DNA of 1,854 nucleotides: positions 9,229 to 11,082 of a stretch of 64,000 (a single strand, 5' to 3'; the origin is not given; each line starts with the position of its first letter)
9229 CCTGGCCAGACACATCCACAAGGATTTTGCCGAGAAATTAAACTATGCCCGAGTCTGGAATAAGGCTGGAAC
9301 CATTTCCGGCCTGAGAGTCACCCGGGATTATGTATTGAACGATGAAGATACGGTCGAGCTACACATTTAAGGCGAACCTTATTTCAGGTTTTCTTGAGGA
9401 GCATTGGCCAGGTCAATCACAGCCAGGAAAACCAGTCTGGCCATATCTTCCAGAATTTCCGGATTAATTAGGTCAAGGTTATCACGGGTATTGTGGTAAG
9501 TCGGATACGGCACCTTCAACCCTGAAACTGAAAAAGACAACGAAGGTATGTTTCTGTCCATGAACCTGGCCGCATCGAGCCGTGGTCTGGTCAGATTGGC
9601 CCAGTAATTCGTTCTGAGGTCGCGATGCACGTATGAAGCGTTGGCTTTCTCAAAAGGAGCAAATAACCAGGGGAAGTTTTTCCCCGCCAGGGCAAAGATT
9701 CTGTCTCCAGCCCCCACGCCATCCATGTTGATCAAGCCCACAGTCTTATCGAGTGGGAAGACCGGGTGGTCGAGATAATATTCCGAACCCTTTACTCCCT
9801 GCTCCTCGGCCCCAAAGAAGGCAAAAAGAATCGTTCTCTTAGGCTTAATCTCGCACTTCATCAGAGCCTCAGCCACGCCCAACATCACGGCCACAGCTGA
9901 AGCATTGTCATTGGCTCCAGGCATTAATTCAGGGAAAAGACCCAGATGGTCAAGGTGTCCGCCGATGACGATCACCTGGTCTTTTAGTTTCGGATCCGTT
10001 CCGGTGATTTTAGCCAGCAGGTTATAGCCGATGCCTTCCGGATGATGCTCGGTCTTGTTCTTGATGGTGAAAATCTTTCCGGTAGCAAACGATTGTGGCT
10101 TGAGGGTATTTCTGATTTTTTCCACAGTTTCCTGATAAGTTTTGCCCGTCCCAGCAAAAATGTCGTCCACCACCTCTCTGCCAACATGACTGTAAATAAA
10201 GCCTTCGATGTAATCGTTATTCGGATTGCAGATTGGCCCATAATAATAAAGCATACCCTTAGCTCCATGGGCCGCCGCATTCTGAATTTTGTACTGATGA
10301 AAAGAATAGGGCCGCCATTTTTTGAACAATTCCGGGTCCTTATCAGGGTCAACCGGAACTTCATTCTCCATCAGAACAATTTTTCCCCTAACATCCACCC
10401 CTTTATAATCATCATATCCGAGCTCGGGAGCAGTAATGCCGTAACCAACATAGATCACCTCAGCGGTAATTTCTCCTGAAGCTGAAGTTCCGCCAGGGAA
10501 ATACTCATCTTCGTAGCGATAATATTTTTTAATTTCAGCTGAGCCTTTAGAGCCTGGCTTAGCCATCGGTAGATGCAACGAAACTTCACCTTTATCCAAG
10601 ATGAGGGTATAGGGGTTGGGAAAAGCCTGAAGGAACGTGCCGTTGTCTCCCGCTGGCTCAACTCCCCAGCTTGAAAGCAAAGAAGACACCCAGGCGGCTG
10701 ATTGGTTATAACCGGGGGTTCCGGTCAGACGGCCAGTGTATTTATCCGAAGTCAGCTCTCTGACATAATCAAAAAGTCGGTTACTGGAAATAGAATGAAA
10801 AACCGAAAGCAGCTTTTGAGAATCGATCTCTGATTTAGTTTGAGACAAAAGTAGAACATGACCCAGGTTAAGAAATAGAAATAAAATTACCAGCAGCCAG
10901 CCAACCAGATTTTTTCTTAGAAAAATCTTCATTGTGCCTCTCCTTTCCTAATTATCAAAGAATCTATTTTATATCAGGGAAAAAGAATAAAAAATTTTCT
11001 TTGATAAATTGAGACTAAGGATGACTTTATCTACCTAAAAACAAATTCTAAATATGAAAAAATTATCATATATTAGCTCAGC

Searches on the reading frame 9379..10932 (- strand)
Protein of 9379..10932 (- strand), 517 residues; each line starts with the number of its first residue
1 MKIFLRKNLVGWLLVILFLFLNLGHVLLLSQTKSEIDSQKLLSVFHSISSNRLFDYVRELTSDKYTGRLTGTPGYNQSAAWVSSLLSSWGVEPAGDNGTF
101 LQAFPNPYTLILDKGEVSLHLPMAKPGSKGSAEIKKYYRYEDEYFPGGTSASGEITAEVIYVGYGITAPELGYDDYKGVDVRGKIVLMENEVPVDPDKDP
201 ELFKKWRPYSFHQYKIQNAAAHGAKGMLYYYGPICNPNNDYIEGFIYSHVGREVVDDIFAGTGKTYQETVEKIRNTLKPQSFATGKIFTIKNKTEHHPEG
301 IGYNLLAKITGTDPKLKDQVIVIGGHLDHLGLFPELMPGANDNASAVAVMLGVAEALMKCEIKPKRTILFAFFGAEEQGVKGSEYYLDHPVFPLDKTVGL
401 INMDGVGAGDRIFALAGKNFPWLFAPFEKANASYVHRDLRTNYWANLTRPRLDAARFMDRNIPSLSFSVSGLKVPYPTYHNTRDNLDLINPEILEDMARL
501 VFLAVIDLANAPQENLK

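Call 26: find_encoding_contigs(protein=window:9379-10932:-, flank=10000, max_places=6)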
Protein window:9379-10932:- (517 aa): 6 contigs read that carry it; 4 places shown.
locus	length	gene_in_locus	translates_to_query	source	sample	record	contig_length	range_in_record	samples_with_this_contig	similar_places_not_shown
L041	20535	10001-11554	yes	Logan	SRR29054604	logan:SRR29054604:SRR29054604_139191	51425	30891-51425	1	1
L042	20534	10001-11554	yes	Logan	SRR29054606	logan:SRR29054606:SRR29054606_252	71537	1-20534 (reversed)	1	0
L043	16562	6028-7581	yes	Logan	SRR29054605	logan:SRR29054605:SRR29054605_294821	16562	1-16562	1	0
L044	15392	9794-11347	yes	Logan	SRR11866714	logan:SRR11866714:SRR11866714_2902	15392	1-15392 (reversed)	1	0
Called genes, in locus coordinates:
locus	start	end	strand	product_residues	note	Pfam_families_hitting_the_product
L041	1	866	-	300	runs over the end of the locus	PF01795:Methyltransf_5, PF13649:Methyltransf_25 (weak)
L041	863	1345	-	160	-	PF02381:MraZ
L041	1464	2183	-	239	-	PF00293:NUDIX, PF09413:DUF2007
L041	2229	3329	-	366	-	PF01950:FBPase_3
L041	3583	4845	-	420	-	PF19425:Csd3_N2, PF01551:Peptidase_M23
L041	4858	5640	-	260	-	PF01066:CDP-OH_P_transf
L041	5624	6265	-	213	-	PF02666:PS_Dcarbxylase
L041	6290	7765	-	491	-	PF04389:Peptidase_M28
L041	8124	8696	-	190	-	PF00160:Pro_isomerase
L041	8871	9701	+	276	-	-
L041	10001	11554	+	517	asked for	PF02225:PA (weak), PF04389:Peptidase_M28, PF01546:Peptidase_M20 (weak)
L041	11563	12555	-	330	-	PF00009:GTP_EFTU (faint), PF01926:MMR_HSR1, PF02421:FeoB_N, PF02824:TGS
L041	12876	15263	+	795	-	PF02518:HATPase_c, PF00204:DNA_gyraseB, PF01751:Toprim, PF18053:GyrB_insert (weak), PF00986:DNA_gyraseB_C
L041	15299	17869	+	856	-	PF00521:DNA_topoisoIV, PF03989:DNA_gyraseA_C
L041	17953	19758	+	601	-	PF00501:AMP-binding, PF23562:AMP-binding_C_3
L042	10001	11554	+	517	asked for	PF02225:PA (weak), PF04389:Peptidase_M28, PF01546:Peptidase_M20 (weak)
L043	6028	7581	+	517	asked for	PF02225:PA (weak), PF04389:Peptidase_M28, PF01546:Peptidase_M20 (weak)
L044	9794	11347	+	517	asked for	PF02225:PA (weak), PF04389:Peptidase_M28, PF01546:Peptidase_M20 (weak)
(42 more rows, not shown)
